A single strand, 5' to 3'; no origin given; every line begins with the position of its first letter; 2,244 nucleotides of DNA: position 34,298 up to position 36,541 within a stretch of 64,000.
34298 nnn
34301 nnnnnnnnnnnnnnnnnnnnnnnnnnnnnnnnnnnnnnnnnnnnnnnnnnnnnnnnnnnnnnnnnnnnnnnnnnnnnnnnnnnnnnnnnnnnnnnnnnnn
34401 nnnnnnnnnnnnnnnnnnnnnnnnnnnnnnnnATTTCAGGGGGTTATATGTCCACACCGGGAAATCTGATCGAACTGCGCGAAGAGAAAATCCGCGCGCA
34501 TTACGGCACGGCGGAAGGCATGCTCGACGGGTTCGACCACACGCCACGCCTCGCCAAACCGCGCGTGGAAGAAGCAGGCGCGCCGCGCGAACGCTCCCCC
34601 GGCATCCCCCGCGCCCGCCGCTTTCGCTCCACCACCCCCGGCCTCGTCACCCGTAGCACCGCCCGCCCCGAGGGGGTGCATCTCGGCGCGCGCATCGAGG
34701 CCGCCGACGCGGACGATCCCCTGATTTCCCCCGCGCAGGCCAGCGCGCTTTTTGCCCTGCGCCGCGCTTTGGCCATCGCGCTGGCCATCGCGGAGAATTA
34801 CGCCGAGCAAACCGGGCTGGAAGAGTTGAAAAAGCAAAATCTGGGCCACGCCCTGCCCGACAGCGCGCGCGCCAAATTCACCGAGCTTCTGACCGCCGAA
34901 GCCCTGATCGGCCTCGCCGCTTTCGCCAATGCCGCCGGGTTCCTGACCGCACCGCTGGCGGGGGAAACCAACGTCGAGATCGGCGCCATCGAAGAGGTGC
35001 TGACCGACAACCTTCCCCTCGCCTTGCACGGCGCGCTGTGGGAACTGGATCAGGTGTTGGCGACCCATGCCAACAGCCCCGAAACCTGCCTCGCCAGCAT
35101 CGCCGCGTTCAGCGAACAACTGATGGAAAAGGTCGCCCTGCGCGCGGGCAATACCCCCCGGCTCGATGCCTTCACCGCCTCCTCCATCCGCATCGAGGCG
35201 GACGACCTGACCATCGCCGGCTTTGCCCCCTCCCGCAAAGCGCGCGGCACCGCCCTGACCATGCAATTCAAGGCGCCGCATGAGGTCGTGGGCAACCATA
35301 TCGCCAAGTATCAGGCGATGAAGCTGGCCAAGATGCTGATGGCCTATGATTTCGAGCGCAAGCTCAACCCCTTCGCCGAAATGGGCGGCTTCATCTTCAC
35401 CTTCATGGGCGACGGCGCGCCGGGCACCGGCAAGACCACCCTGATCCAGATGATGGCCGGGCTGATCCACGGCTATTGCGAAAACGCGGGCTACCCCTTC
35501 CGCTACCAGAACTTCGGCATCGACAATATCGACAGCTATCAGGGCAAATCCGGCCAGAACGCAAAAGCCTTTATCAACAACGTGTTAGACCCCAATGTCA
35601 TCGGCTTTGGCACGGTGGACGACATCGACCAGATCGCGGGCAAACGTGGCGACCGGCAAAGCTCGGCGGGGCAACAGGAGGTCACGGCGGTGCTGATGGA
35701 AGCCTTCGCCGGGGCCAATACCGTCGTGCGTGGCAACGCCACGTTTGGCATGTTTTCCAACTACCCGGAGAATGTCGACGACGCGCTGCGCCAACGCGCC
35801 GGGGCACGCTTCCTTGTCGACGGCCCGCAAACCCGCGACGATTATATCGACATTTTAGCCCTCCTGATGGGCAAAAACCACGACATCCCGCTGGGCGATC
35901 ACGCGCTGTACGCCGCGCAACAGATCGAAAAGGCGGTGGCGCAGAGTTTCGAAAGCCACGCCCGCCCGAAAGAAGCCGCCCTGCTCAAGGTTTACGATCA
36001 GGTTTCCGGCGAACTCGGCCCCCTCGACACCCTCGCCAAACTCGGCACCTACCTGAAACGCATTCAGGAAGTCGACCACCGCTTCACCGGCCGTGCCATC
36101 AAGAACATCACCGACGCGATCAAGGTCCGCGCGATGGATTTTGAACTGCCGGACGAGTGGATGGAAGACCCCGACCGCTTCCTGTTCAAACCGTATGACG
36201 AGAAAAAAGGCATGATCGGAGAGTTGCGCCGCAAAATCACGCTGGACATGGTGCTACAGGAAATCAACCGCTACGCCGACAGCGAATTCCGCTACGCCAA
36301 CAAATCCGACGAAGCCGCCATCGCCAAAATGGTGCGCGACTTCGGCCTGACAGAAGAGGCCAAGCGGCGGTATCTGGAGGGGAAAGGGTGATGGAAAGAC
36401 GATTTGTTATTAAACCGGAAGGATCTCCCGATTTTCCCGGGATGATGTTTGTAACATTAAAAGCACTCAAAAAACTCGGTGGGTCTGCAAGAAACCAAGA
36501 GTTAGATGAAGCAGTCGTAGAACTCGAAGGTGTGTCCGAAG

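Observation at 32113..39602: Seven-gene tightly coupled operon: coiled-coil TelA/PspA-like protein, two orphans, classic AAA+ ATPase, embedded Mrr nuclease and two small membrane proteins; candidate undescribed stress or defence system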

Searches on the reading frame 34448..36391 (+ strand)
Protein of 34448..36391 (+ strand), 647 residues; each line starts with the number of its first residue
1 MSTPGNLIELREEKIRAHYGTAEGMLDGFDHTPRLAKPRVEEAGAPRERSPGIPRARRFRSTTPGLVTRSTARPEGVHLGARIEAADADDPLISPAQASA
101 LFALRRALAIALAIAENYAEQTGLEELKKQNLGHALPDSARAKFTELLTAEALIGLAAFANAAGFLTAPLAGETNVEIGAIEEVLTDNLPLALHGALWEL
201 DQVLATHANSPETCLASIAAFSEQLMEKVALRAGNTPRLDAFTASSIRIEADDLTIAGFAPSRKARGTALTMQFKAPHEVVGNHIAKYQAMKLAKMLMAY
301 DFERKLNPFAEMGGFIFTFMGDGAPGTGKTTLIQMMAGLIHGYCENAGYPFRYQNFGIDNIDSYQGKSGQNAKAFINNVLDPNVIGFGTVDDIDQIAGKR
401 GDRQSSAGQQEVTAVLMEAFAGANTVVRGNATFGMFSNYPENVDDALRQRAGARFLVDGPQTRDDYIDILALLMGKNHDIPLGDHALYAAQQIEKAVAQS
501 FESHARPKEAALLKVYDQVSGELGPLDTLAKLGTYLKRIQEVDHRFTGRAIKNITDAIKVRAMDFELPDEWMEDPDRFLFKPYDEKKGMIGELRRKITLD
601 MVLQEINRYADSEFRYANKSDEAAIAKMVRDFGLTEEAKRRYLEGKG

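Call 4: search_protein_families(library=pfam, proteins=[window:34448-36391:+], max_evalue=0.1)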
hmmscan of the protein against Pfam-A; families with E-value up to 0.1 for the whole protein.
window:34448-36391:+ (647 aa): 1 family
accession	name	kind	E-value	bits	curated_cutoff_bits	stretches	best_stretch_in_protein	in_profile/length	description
PF00004.35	AAA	-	1.3e-10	42.3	21.2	1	323-456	5-128/131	ATPase family associated with various cellular activities (AAA)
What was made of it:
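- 34448..36391 (+): G3: 647-aa divergent classic-clade AAA+ ATPase with a single ATPase domain at about residues 300-560. The N-terminal 250 residues are poorly conserved, and there is a conserved C-terminal extension. PF00004, E 1.3e-10 (call 4).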

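Call 5: search_protein_families(library=ncbifam, proteins=[window:34448-36391:+], max_evalue=0.1)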
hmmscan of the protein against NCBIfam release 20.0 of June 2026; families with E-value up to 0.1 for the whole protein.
window:34448-36391:+ (647 aa): 2 families
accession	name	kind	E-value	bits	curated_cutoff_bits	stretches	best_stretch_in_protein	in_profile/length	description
TIGR01243.1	CDC48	subfamily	0.0003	19.2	802.65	1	323-550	219-384/733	CDC48 family AAA ATPase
TIGR02880.1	cbbX_cfxQ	equivalog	0.008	15.5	459.25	1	278-342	22-84/284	CbbX protein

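Call 6: search_protein_families(library=padloc, proteins=[window:34448-36391:+], max_evalue=0.1)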
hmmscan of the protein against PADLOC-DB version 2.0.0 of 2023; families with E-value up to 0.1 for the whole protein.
window:34448-36391:+ (647 aa): 2 families
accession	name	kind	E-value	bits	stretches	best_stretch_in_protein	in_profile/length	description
PDLC00915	TRIP13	-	0.00072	17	1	323-472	70-222/302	TRIP13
PDLC04232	IetA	-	0.016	12.6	1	323-415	123-205/330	-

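Call 8: find_encoding_contigs(protein=window:34448-36391:+, flank=10000, max_places=6)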
Protein window:34448-36391:+ (647 aa): no gene with exactly this product is on record in the collection.
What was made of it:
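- Tried and rejected: An exact-sequence look-up of the window's G3 found no record (call 8).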

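Call 10: find_homologous_proteins(query=window:34448-36391:+)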
Query window:34448-36391:+ (647 aa): 4078 proteins with E <= 0.001 among 8000 candidates; the best 120 are listed.
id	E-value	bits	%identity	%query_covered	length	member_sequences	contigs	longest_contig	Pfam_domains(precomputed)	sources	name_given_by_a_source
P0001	0.0e+0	1444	100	100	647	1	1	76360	PF00004.36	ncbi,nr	ncbi:MAG: AAA family ATPase [Rhodobacterales bacterium]|nr:MAG: AAA family ATPase [Rhodobacterales b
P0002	0.0e+0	1111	77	100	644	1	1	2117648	PF00004.36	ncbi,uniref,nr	ncbi:ATP-binding protein [Maritimibacter sp. DP1N21-5]|uniref:AAA family ATPase n=1 Tax=Maritimibact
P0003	0.0e+0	1106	77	100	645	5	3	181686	PF00004.36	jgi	jgi:energy-coupling factor transporter ATP-binding protein EcfA2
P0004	0.0e+0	1095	76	100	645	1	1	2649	PF00004.36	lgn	-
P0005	0.0e+0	1094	77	99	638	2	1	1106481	PF00004.36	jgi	jgi:energy-coupling factor transporter ATP-binding protein EcfA2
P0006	0.0e+0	1091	76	100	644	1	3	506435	PF00004.36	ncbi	ncbi:MAG: ATP-binding protein [Maritimibacter sp.]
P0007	0.0e+0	1090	75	100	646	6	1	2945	PF00004.36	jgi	jgi:hypothetical protein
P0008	0.0e+0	1090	76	100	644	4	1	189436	PF00004.36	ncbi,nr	ncbi:MAG: AAA family ATPase [Maritimibacter sp.]|nr:AAA family ATPase [Maritimibacter sp.]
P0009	0.0e+0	1089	75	100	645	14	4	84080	PF00004.36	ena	-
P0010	0.0e+0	1088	76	100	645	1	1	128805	PF00004.36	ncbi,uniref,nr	ncbi:AAA family ATPase [Actibacterium ureilyticum]|uniref:AAA family ATPase n=1 Tax=Actibacterium ur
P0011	0.0e+0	1088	76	100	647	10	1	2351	PF00004.36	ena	-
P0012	0.0e+0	1087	75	100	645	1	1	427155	PF00004.36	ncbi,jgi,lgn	-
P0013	0.0e+0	1085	75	100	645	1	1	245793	PF00004.36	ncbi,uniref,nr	ncbi:ATP-binding protein [Sinisalibacter aestuarii]|uniref:ATPase AAA n=1 Tax=Sinisalibacter aestuar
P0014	0.0e+0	1082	76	100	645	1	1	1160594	PF00004.36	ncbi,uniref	ncbi:ATP-binding protein [Aliiroseovarius crassostreae]|uniref:AAA family ATPase n=1 Tax=Aliiroseova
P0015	0.0e+0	1082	76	100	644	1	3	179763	PF00004.36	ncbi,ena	-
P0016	0.0e+0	1082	75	100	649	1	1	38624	PF00004.36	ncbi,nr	ncbi:MAG: AAA family ATPase [Rhodobacterales bacterium]|nr:MAG: AAA family ATPase [Rhodobacterales b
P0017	0.0e+0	1080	76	100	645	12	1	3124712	PF00004.36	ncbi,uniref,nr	ncbi:AAA family ATPase [Aliiroseovarius crassostreae]|uniref:AAA family ATPase n=1 Tax=Aliiroseovari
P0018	0.0e+0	1079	75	100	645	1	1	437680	PF00004.36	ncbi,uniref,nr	ncbi:ATP-binding protein [Aliiroseovarius subalbicans]|uniref:ATP-binding protein n=1 Tax=Aliiroseov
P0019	0.0e+0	1078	75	100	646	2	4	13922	PF00004.36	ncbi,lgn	-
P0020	0.0e+0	1078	75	100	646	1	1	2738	PF00004.36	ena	-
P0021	0.0e+0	1078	75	100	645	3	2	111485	PF00004.36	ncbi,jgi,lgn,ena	-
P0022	0.0e+0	1077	75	100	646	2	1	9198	PF00004.36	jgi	jgi:hypothetical protein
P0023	0.0e+0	1077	75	100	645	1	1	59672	PF00004.36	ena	-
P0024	0.0e+0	1077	75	100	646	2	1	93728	PF00004.36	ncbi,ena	-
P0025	0.0e+0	1077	75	100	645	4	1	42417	PF00004.36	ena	-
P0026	0.0e+0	1076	74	100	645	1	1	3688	PF00004.36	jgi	jgi:hypothetical protein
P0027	0.0e+0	1076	75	100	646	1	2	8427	PF00004.36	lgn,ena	-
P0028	0.0e+0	1076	74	100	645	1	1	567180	PF00004.36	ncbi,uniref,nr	ncbi:AAA family ATPase [Maritimibacter dapengensis]|uniref:ATP-binding protein n=1 Tax=Maritimibacte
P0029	0.0e+0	1074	75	100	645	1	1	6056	PF00004.36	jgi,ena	-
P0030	0.0e+0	1074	75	100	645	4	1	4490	PF00004.36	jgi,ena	-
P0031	0.0e+0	1073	75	100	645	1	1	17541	PF00004.36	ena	-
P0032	0.0e+0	1073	74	100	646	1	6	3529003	PF00004.36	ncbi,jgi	jgi:SpoVK/Ycf46/Vps4 family AAA+-type ATPase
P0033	0.0e+0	1073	75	100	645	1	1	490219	PF00004.36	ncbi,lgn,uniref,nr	ncbi:AAA family ATPase [Lutimaribacter saemankumensis]|uniref:ATPase family associated with various 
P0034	0.0e+0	1073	75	100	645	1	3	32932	PF00004.36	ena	-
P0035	0.0e+0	1072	74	100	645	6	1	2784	PF00004.36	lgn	-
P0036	0.0e+0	1071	74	100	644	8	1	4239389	PF00004.36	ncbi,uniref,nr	ncbi:ATP-binding protein [Oceanicola sp. 502str15]|uniref:AAA family ATPase n=1 Tax=Oceanicola sp. 5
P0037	0.0e+0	1069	76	99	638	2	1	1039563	PF00004.36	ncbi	-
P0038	0.0e+0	1068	74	100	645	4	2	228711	PF00004.36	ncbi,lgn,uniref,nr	ncbi:ATP-binding protein [Thalassovita sp.]|uniref:AAA family ATPase n=1 Tax=Thalassovita sp. TaxID=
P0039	0.0e+0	1068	75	100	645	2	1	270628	PF00004.36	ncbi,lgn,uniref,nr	ncbi:ATPase AAA [Leisingera sp. ANG-M1]|uniref:AAA family ATPase n=1 Tax=Leisingera sp. ANG-M1 TaxID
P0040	0.0e+0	1068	75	100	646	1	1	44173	PF00004.36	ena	-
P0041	0.0e+0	1068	74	100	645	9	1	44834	PF00004.36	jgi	jgi:energy-coupling factor transporter ATP-binding protein EcfA2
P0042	0.0e+0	1068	75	100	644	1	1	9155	PF00004.36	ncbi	-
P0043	0.0e+0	1068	75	100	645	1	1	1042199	PF00004.36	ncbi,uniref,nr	ncbi:hypothetical protein AIOL_000484 [Candidatus Rhodobacter oscarellae]|uniref:ATPase AAA-type cor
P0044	0.0e+0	1068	74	100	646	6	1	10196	PF00004.36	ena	-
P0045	0.0e+0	1067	74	100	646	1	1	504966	PF00004.36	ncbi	-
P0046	0.0e+0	1067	74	100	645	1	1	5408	PF00004.36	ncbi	-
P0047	0.0e+0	1067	74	100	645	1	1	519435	PF00004.36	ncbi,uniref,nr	ncbi:ATP-binding protein [Leisingera daeponensis]|uniref:ATP-binding protein n=1 Tax=Leisingera daep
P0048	0.0e+0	1066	74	100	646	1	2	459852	PF00004.36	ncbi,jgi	jgi:energy-coupling factor transporter ATP-binding protein EcfA2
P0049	0.0e+0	1064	74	100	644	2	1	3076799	PF00004.36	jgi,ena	-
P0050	0.0e+0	1063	74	100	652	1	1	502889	PF00004.36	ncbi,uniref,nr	ncbi:ATP-binding protein [Aliiroseovarius sp. KMU-50]|uniref:ATP-binding protein n=1 Tax=Aliiroseova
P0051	0.0e+0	1063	74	100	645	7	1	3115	PF00004.36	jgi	jgi:energy-coupling factor transporter ATP-binding protein EcfA2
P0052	0.0e+0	1062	75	100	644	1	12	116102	PF00004.36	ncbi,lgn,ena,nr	ncbi:MAG: AAA family ATPase [Maritimibacter sp.]|nr:AAA family ATPase [Maritimibacter sp.]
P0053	0.0e+0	1062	74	100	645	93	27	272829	PF00004.36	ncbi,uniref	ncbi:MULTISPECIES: ATP-binding protein [unclassified Phaeobacter]|uniref:AAA family ATPase n=1 Tax=u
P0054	0.0e+0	1062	74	100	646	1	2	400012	PF00004.36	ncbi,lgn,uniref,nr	ncbi:ATPase family associated with various cellular activities (AAA) [Lutimaribacter pacificus]|unir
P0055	0.0e+0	1061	74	100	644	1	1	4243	PF00004.36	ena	-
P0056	0.0e+0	1060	74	100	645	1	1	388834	PF00004.36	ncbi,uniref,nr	ncbi:AAA family ATPase [Leisingera daeponensis]|uniref:AAA family ATPase n=1 Tax=Leisingera daeponen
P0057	0.0e+0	1059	75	100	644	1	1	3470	PF00004.36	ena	-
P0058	0.0e+0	1059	74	100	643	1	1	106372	PF00004.36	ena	-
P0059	0.0e+0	1059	74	100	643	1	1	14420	PF00004.36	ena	-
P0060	0.0e+0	1059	73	100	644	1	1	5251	PF00004.36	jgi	-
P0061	0.0e+0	1058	73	100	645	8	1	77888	PF00004.36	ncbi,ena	-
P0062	0.0e+0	1058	74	100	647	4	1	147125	PF00004.36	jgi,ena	-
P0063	0.0e+0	1058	74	100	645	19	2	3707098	PF00004.36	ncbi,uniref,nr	ncbi:AAA family ATPase [Phaeobacter gallaeciensis]|uniref:AAA family ATPase n=1 Tax=Phaeobacter gall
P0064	0.0e+0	1058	75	100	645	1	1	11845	PF00004.36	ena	-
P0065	0.0e+0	1058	74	100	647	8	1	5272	PF00004.36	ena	-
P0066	0.0e+0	1057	74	100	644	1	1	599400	PF00004.36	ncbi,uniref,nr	ncbi:ATP-binding protein [Shimia thalassica]|uniref:AAA family ATPase n=1 Tax=Shimia thalassica TaxI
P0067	0.0e+0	1057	74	100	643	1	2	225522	PF00004.36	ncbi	-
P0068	0.0e+0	1057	75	100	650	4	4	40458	PF00004.36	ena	-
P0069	0.0e+0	1056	75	100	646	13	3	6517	PF00004.36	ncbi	-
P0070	0.0e+0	1056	74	100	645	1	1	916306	PF00004.36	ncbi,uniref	ncbi:ATP-binding protein [Cribrihabitans neustonicus]|uniref:AAA family ATPase n=1 Tax=Cribrihabitan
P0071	0.0e+0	1056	73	100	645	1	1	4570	PF00004.36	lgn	-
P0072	0.0e+0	1056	73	100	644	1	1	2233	PF00004.36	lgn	-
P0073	0.0e+0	1056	74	100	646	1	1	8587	PF00004.36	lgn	-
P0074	0.0e+0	1056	74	100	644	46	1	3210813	PF00004.36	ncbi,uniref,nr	ncbi:ATP-binding protein [Aliiroseovarius sp. M344]|uniref:ATP-binding protein n=1 Tax=Aliiroseovari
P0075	0.0e+0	1056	74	99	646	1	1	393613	PF00004.36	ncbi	ncbi:AAA family ATPase [Actibacterium sp. D379-3]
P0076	0.0e+0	1055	75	100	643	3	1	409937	PF00004.36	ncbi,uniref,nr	ncbi:ATPase AAA [Actibacterium mucosum KCTC 23349]|uniref:ATPase AAA n=1 Tax=Actibacterium mucosum K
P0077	0.0e+0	1055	75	99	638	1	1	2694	PF00004.36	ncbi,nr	ncbi:MAG TPA: ATP-binding protein, partial [Rhodobacteraceae bacterium]|nr:ATP-binding protein [Para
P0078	0.0e+0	1055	74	100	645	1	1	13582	PF00004.36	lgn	-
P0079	0.0e+0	1055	74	100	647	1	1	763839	PF00004.36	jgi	-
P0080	0.0e+0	1055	74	100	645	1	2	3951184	PF00004.36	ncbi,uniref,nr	ncbi:AAA family ATPase [Phaeobacter inhibens]|uniref:AAA family ATPase n=1 Tax=Phaeobacter inhibens 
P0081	0.0e+0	1055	74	100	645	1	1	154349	PF00004.36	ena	-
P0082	0.0e+0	1055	74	100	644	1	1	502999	PF00004.36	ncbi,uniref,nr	ncbi:AAA family ATPase [Shimia thalassica]|uniref:AAA family ATPase n=1 Tax=Shimia thalassica TaxID=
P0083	0.0e+0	1054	73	100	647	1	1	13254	PF00004.36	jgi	-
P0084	0.0e+0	1054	74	100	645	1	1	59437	PF00004.36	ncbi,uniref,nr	ncbi:ATP-binding protein [Aliiroseovarius sp.]|uniref:AAA family ATPase n=1 Tax=Aliiroseovarius sp. 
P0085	0.0e+0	1054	74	100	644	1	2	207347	PF00004.36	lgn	-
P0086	0.0e+0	1054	75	100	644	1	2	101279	PF00004.36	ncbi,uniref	ncbi:MAG: ATP-binding protein [Shimia sp.]|uniref:ATP-binding protein n=1 Tax=Shimia sp. TaxID=19543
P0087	0.0e+0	1054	73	100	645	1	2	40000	PF00004.36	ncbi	-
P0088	0.0e+0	1054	74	100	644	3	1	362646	PF00004.36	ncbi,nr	nr:ATP-binding protein [uncultured Shimia sp.]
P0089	0.0e+0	1054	74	100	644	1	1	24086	PF00004.36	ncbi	-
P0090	0.0e+0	1054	74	100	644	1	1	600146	PF00004.36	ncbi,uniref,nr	ncbi:AAA family ATPase [Shimia thalassica]|uniref:AAA family ATPase n=1 Tax=Shimia thalassica TaxID=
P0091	0.0e+0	1054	74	100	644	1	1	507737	PF00004.36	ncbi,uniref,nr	ncbi:AAA family ATPase [Shimia thalassica]|uniref:AAA family ATPase n=1 Tax=Shimia thalassica TaxID=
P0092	0.0e+0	1054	74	100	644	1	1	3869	PF00004.36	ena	-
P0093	0.0e+0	1053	74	100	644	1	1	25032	PF00004.36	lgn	-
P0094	0.0e+0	1053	74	100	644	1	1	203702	PF00004.36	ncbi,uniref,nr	ncbi:ATP-binding protein [Marivita sp. S6314]|uniref:AAA family ATPase n=1 Tax=Marivita sp. S6314 Ta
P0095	0.0e+0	1053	74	100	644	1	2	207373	PF00004.36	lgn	-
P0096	0.0e+0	1053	74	100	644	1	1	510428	PF00004.36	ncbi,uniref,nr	ncbi:AAA family ATPase [Shimia thalassica]|uniref:AAA family ATPase n=1 Tax=Shimia thalassica TaxID=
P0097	0.0e+0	1053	75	100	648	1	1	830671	PF00004.36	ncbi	ncbi:MAG: ATP-binding protein [Pseudomonadota bacterium]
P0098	0.0e+0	1053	74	100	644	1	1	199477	PF00004.36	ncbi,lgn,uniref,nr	ncbi:ATPase family associated with various cellular activities (AAA) [Shimia thalassica]|uniref:ATPa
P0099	0.0e+0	1052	73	100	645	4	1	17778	PF00004.36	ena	-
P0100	0.0e+0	1052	74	100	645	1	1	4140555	PF00004.36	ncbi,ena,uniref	ncbi:ATP-binding protein [Aliiroseovarius sp.]|uniref:AAA family ATPase n=1 Tax=Aliiroseovarius sp. 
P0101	0.0e+0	1052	74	100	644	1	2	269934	PF00004.36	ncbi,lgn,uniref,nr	ncbi:ATPase family associated with various cellular activities (AAA) [Cribrihabitans marinus]|uniref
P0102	0.0e+0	1052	74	100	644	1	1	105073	PF00004.36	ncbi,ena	-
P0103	0.0e+0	1052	74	100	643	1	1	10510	PF00004.36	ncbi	ncbi:ATP-binding protein [Cribrihabitans sp. XS_ASV171]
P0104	0.0e+0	1052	74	100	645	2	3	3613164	PF00004.36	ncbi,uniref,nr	ncbi:ATPase-like protein [Phaeobacter piscinae]|uniref:ATPase-like protein n=1 Tax=Phaeobacter pisci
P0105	0.0e+0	1052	74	100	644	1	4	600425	PF00004.36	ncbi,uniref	ncbi:MAG: ATP-binding protein [Shimia thalassica]|uniref:AAA family ATPase n=1 Tax=Shimia thalassica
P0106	0.0e+0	1051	73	100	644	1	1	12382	PF00004.36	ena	-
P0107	0.0e+0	1051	74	100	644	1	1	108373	PF00004.36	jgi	jgi:energy-coupling factor transporter ATP-binding protein EcfA2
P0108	0.0e+0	1051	74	100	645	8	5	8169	PF00004.36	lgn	-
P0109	0.0e+0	1051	74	100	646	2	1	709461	PF00004.36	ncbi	ncbi:MAG: ATP-binding protein [Paracoccaceae bacterium]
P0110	0.0e+0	1050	73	100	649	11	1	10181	PF00004.36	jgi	-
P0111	0.0e+0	1050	73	100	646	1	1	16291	PF00004.36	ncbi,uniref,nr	ncbi:ATP-binding protein [Vannielia sp.]|uniref:AAA family ATPase n=1 Tax=Vannielia sp. TaxID=281304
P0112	0.0e+0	1050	74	100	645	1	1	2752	PF00004.36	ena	-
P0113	0.0e+0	1050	73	100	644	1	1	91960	PF00004.36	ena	-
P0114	0.0e+0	1050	74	100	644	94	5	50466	PF00004.36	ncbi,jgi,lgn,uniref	ncbi:ATP-binding protein [Marivita sp.]|jgi:energy-coupling factor transporter ATP-binding protein E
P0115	0.0e+0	1050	72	100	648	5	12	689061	PF00004.36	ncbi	-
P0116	0.0e+0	1049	73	100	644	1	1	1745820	PF00004.36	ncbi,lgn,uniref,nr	ncbi:AAA family ATPase [Actibacterium lipolyticum]|uniref:ATPase family associated with various cell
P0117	0.0e+0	1049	74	100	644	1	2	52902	PF00004.36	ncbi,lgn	ncbi:MAG: ATP-binding protein [Cognatishimia sp.]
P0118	0.0e+0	1049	74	100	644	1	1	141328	PF00004.36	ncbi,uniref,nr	ncbi:ATP-binding protein [Cognatishimia sp. 1_MG-2023]|uniref:AAA family ATPase n=1 Tax=Cognatishimi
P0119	0.0e+0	1049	74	100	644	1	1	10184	PF00004.36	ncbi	-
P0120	0.0e+0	1049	74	100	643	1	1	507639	PF00004.36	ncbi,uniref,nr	ncbi:ATP-binding protein [Shimia thalassica]|uniref:AAA family ATPase n=1 Tax=Shimia thalassica TaxI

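Call 11: find_encoding_contigs(protein=P0080, flank=10000, max_places=2)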
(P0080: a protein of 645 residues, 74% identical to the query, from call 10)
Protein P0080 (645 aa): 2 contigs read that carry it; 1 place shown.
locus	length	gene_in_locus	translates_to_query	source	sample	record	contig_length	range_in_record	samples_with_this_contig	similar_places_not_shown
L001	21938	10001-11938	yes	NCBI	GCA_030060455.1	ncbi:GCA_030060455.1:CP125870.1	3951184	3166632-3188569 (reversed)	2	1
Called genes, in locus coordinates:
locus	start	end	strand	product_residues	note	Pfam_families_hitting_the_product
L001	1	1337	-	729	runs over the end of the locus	PF22494:choice_anch_I, PF13449:Phytase-like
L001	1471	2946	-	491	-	PF00171:Aldedh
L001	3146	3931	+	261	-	PF20434:BD-FAE, PF07859:Abhydrolase_3, PF12697:Abhydrolase_6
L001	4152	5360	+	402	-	PF01321:Creatinase_N, PF00557:Peptidase_M24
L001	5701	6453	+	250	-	PF01066:CDP-OH_P_transf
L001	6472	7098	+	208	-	PF01209:Ubie_methyltran, PF13489:Methyltransf_23, PF13847:Methyltransf_31, PF08241:Methyltransf_11, PF08242:Methyltransf_12, PF13649:Methyltransf_25, PF20922:Anamorsin_N (weak)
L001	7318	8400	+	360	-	-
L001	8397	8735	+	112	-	-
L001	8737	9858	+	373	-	-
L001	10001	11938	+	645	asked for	PF00004:AAA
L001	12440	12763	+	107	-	-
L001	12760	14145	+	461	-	PF20343:DUF6638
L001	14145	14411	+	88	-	-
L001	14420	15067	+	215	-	PF07509:DUF1523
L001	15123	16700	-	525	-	PF02485:Branch, PF19350:DUF5928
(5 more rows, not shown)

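Call 12: find_encoding_contigs(protein=P0002, flank=10000, max_places=2)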
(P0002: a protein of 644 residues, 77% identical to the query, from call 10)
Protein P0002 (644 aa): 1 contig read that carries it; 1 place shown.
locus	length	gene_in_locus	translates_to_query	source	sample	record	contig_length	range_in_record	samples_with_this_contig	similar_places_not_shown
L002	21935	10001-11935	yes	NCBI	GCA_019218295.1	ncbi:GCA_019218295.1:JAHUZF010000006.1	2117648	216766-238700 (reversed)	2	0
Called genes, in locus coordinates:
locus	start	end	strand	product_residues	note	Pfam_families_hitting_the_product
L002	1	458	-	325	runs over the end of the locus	PF03308:MeaB, PF02492:cobW (faint)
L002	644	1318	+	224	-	-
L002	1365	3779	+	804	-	PF00270:DEAD, PF00271:Helicase_C, PF08482:HrpB_C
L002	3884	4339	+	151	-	PF00293:NUDIX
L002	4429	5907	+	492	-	PF01384:PHO4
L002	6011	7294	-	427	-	PF01546:Peptidase_M20, PF07687:M20_dimer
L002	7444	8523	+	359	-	-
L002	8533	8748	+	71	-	-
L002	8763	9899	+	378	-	-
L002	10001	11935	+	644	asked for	PF00004:AAA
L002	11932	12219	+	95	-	-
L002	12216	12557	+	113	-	-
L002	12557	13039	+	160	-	-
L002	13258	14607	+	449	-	PF20343:DUF6638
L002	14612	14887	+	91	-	-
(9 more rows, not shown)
